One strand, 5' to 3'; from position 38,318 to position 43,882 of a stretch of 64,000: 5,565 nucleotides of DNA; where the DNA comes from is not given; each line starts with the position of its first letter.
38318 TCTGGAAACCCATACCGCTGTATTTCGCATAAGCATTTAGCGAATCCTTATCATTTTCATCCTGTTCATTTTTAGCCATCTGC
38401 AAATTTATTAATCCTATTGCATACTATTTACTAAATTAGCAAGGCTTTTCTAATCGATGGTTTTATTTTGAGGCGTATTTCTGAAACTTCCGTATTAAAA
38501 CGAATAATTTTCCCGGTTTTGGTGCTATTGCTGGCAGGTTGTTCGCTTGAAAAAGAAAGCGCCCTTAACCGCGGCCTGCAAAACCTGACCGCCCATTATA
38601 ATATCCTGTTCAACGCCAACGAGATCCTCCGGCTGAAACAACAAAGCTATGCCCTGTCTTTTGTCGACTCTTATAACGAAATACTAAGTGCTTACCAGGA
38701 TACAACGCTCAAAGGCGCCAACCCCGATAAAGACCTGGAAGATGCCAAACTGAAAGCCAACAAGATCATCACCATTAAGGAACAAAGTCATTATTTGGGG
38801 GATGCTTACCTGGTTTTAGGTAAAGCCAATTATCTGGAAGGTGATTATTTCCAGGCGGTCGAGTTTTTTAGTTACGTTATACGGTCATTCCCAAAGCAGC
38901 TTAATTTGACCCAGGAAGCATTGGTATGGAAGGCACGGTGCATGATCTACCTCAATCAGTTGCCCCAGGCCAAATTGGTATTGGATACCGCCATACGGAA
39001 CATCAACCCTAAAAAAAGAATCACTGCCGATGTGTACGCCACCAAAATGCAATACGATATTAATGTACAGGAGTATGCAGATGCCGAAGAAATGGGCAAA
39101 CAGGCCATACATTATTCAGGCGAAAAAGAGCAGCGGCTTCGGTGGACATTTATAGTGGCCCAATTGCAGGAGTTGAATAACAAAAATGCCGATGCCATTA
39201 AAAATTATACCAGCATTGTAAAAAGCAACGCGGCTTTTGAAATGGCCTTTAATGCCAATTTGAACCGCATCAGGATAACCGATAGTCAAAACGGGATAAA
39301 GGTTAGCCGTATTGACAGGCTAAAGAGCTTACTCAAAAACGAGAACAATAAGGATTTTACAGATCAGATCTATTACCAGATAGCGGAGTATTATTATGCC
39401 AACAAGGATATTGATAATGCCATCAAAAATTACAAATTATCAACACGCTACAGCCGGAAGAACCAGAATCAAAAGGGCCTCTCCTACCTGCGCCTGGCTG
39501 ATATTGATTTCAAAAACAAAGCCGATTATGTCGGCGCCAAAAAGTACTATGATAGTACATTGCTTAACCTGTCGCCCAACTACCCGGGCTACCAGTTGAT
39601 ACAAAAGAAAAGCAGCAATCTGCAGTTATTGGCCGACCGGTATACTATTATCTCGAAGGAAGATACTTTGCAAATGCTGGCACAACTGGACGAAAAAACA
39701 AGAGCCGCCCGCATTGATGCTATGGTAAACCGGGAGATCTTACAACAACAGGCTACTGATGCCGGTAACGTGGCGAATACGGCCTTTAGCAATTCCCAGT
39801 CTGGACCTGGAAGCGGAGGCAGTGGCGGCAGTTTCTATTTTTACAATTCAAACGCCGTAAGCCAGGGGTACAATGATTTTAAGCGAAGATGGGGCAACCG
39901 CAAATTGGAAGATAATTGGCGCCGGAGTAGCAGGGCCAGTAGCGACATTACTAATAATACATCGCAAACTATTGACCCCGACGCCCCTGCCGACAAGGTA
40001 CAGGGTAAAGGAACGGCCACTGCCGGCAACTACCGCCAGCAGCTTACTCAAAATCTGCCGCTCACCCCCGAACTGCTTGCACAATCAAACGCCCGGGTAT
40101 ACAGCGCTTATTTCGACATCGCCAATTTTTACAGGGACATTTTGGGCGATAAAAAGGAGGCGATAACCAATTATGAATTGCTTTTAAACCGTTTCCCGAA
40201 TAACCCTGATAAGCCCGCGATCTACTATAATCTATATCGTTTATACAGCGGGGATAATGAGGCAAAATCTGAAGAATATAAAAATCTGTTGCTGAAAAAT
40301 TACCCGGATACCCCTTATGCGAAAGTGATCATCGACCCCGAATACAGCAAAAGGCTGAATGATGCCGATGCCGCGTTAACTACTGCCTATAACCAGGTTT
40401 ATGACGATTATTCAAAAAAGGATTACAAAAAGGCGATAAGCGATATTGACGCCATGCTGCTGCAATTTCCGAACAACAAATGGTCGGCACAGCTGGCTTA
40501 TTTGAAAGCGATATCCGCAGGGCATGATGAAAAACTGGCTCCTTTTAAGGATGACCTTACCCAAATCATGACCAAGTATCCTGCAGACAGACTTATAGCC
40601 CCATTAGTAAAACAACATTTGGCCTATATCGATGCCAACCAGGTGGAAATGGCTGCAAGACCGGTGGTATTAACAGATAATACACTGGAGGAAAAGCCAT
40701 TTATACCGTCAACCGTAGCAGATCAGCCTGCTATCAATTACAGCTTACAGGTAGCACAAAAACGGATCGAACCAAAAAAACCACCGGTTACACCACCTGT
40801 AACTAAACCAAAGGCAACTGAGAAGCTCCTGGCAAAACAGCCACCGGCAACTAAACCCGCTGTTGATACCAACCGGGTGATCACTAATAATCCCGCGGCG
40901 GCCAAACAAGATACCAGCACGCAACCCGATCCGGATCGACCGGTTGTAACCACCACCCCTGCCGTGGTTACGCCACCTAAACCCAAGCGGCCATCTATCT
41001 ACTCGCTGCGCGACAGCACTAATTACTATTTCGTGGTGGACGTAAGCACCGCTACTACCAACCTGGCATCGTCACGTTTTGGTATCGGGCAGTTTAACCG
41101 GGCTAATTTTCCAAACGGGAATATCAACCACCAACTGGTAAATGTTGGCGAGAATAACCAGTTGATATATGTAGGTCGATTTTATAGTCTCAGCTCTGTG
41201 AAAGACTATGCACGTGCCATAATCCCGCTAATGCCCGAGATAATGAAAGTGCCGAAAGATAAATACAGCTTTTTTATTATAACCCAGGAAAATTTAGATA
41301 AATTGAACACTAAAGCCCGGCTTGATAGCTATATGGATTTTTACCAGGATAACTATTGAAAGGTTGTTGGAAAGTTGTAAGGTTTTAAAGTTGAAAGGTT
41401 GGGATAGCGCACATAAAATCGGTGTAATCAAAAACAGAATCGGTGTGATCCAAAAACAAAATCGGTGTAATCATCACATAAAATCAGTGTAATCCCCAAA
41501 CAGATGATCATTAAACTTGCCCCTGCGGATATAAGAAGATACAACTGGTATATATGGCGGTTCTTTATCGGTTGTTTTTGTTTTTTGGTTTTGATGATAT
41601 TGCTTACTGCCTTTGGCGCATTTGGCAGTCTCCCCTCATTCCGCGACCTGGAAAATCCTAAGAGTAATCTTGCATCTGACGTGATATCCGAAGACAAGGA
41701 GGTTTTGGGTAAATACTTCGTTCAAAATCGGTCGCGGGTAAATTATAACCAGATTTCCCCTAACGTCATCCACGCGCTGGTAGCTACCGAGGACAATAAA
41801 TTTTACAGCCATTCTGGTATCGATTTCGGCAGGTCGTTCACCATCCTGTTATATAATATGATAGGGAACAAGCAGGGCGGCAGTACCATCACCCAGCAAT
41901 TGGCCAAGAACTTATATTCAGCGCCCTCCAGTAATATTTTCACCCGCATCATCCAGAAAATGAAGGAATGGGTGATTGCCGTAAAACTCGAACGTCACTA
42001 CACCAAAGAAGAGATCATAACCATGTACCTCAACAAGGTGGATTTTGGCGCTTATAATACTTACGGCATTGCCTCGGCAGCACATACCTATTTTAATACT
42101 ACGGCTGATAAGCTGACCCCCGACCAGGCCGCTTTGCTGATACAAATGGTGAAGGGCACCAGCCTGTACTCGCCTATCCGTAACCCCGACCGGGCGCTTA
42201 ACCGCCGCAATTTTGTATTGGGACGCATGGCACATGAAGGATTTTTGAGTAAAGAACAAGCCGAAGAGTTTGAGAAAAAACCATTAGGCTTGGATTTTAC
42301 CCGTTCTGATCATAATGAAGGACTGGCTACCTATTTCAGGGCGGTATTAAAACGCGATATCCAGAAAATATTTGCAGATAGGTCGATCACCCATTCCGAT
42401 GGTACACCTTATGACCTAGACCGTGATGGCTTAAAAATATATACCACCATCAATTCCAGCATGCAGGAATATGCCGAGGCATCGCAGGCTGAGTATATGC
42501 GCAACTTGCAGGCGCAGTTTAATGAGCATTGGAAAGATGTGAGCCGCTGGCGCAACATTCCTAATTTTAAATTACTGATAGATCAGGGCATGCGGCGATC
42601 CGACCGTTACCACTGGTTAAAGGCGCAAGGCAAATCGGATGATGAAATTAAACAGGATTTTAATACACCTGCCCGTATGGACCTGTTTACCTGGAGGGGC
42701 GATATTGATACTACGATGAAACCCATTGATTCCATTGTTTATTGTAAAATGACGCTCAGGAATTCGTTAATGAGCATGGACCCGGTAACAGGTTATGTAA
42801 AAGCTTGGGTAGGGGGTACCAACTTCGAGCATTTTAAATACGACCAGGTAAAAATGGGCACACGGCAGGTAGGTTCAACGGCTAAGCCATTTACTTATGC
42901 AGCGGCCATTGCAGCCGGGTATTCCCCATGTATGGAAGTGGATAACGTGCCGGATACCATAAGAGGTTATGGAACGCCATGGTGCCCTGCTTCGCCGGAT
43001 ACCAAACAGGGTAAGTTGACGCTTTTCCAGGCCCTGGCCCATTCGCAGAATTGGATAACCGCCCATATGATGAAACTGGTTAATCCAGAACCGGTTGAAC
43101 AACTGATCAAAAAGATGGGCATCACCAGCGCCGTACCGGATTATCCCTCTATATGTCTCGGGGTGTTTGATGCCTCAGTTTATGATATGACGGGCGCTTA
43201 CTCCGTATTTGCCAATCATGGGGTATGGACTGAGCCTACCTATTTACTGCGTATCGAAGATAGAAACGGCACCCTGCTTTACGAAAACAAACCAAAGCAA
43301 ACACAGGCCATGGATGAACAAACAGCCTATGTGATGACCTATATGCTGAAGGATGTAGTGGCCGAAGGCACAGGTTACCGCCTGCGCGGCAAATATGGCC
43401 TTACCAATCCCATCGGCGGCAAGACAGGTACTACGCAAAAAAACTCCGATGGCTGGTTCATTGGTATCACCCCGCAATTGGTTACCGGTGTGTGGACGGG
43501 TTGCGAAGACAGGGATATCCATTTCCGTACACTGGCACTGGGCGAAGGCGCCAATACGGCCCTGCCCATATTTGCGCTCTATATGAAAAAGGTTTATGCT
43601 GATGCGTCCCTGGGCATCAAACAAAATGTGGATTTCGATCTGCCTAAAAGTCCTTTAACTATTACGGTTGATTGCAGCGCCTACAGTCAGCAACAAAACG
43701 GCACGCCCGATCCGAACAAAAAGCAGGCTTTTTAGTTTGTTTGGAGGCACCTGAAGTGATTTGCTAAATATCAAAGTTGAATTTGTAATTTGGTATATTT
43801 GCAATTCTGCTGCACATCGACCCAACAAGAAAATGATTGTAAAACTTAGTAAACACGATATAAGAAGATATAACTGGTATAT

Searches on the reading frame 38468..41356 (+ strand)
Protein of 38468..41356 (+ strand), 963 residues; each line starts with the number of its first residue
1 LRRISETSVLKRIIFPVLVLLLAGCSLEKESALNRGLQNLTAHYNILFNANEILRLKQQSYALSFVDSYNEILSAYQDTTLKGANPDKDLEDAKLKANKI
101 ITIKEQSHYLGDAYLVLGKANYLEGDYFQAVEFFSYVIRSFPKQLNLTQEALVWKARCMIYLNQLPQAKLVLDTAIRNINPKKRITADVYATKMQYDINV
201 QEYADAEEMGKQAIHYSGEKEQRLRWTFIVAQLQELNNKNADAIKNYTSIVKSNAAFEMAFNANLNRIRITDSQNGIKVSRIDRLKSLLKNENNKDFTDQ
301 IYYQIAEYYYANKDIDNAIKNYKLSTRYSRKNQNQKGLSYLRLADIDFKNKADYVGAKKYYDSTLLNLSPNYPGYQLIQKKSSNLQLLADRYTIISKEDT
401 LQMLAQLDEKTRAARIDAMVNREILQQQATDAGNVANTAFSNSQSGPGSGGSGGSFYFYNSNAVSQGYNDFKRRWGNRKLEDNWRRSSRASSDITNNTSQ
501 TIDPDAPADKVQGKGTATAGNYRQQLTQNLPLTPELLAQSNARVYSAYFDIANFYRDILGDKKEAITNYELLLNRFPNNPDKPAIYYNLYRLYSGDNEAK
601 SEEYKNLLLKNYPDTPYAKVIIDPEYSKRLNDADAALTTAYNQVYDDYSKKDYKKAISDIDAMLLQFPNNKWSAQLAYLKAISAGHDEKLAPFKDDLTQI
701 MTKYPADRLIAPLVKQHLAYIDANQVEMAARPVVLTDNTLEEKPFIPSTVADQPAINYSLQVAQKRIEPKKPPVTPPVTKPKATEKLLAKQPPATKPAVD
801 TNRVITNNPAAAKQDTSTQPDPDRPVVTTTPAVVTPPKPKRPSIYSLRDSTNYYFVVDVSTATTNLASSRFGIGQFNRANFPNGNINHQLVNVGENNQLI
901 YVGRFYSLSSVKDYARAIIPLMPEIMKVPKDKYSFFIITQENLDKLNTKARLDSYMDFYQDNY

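Call 9: search_protein_families(library=pfam, proteins=[window:38468-41356:+], max_evalue=0.001)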
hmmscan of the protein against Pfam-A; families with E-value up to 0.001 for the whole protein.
window:38468-41356:+ (963 aa): 7 families
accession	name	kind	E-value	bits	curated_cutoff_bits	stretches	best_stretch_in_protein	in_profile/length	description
PF13174.12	TPR_6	-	2e-10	41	26.3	0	547-578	2-32/33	Tetratricopeptide repeat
PF07719.23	TPR_2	-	1.1e-05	25.6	27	0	301-328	3-30/34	Tetratricopeptide repeat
PF14559.12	TPR_19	-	5.1e-05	24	25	0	124-177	4-53/68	Tetratricopeptide repeat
PF13181.12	TPR_8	-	0.00019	21.8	25.7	0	300-332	2-34/34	Tetratricopeptide repeat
PF13424.12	TPR_12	-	0.0002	21.9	30.1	0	300-345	4-53/77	Tetratricopeptide repeat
PF13525.12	YfiO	-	0.0007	19.9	25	1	638-682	6-50/203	Outer membrane lipoprotein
PF13428.12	TPR_14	-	0.00096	20.1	23.5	0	551-581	7-36/44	Tetratricopeptide repeat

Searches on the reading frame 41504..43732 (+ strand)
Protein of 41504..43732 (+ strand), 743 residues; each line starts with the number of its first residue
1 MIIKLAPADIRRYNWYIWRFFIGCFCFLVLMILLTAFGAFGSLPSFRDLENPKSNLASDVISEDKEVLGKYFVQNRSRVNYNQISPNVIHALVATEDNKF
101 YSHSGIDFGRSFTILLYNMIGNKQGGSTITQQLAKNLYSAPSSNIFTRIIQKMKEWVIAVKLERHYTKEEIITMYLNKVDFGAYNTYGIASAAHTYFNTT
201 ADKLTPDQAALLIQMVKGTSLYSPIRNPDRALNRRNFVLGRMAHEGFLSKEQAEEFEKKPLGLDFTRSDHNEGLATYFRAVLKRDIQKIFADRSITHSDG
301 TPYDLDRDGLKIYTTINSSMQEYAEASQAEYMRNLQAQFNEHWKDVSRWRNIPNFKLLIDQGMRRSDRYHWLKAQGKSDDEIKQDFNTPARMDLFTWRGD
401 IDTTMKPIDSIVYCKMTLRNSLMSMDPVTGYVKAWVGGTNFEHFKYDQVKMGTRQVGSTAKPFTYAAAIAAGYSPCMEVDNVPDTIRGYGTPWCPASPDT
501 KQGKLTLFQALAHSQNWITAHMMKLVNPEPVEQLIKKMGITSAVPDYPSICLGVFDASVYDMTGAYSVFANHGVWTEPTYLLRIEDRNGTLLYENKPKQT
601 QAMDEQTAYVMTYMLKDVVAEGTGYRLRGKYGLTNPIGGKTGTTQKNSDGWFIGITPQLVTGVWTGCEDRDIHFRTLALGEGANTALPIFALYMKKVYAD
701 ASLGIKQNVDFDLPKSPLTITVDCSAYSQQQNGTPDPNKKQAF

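Call 9: search_protein_families(library=pfam, proteins=[window:41504-43732:+], max_evalue=0.001)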
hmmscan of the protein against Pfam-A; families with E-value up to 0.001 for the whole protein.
window:41504-43732:+ (743 aa): 2 families
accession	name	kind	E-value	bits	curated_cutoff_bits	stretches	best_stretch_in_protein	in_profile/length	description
PF00912.28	Transgly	-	3.3e-55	186.7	27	1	66-242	3-177/178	Transglycosylase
PF00905.27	Transpeptidase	-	4.9e-24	85.5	22.1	1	424-658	5-267/299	Penicillin binding protein transpeptidase domain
